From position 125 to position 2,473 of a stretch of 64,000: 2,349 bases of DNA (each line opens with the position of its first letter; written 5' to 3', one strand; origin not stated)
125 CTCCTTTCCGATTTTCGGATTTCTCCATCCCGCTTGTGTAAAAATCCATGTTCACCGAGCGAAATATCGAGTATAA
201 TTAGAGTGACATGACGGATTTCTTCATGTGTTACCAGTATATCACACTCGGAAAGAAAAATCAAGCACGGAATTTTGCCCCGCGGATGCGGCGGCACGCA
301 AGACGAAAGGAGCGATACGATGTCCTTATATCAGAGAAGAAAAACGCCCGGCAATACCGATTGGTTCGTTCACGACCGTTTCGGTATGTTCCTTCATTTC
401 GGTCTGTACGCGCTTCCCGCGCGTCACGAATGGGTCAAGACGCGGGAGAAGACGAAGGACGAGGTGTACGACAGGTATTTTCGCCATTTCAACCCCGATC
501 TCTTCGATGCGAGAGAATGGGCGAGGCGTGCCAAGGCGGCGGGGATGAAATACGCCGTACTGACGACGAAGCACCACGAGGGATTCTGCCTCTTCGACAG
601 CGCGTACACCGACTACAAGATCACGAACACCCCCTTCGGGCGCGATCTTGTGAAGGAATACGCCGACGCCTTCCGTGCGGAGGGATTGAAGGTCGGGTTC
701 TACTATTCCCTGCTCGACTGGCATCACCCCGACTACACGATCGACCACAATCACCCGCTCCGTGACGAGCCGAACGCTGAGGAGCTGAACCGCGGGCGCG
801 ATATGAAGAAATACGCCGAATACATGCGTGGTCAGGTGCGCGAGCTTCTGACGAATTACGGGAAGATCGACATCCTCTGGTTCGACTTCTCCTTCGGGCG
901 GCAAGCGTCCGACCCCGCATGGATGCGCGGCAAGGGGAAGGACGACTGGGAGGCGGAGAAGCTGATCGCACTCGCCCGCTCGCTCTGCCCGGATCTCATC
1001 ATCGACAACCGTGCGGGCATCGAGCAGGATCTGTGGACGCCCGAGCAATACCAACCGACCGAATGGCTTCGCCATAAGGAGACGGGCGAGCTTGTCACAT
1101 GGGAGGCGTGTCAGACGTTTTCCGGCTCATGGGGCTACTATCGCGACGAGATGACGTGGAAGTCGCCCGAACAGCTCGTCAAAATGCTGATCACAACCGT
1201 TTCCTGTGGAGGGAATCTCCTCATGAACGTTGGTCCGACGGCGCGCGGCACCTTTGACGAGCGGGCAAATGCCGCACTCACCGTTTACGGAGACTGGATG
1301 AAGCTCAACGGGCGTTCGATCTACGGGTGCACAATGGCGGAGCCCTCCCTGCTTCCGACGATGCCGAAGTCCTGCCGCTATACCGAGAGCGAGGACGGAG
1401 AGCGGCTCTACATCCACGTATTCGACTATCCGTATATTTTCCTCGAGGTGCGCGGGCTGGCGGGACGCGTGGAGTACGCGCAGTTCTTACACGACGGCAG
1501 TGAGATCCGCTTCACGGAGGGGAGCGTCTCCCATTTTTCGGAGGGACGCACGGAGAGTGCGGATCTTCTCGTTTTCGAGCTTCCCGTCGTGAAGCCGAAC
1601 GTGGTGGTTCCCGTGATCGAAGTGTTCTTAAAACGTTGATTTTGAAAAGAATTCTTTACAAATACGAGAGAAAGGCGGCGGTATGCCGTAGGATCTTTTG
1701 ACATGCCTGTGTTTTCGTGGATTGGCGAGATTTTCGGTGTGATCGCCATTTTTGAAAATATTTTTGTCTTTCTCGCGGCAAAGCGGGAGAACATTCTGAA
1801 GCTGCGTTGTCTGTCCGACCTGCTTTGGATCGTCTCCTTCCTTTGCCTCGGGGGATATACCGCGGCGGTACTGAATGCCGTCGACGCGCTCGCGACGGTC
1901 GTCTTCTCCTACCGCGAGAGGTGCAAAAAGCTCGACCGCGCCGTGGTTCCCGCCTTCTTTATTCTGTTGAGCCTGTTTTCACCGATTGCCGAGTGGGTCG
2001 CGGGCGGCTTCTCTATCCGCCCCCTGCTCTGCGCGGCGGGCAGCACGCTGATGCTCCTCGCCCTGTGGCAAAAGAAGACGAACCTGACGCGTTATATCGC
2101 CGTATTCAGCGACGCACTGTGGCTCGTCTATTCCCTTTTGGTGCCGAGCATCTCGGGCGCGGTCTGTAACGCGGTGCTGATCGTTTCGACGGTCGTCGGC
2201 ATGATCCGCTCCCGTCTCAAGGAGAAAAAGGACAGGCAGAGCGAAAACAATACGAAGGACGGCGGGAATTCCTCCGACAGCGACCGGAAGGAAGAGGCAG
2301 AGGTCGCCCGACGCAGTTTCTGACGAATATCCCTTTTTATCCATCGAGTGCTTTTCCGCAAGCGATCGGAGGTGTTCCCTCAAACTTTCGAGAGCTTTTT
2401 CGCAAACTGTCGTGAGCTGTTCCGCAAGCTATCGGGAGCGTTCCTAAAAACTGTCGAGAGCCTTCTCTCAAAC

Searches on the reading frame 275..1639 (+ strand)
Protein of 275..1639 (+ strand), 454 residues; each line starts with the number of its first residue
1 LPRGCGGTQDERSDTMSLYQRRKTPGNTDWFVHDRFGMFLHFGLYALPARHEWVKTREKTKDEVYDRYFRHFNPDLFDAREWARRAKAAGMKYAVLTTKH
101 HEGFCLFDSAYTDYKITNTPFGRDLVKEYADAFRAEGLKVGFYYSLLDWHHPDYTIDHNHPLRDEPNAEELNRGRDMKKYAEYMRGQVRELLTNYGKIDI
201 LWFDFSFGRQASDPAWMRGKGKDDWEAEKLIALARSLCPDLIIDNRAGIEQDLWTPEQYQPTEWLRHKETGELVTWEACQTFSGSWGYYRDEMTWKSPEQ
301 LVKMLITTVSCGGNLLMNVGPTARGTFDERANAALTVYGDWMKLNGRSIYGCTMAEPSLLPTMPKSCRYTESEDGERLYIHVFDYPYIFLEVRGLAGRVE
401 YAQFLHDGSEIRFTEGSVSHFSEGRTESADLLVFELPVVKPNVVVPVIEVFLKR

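Call 41: search_protein_families(library=pfam, proteins=[window:275-1639:+], max_evalue=0.00001)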
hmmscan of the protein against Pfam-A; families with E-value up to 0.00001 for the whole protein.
window:275-1639:+ (454 aa): 1 family
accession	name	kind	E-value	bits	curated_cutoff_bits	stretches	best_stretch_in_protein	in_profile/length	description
PF01120.23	Alpha_L_fucos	-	3.1e-89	300.3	25.2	1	28-346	27-344/345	Alpha-L-fucosidase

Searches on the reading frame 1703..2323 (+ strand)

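Call 41: search_protein_families(library=pfam, proteins=[window:1703-2323:+], max_evalue=0.00001)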
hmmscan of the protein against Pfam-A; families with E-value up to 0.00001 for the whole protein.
window:1703-2323:+ (206 aa): 1 family
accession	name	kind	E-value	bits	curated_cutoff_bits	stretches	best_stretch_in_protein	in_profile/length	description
PF10688.14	Imp-YgjV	-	2.2e-21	76.8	23.5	1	6-171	1-156/159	Bacterial inner membrane protein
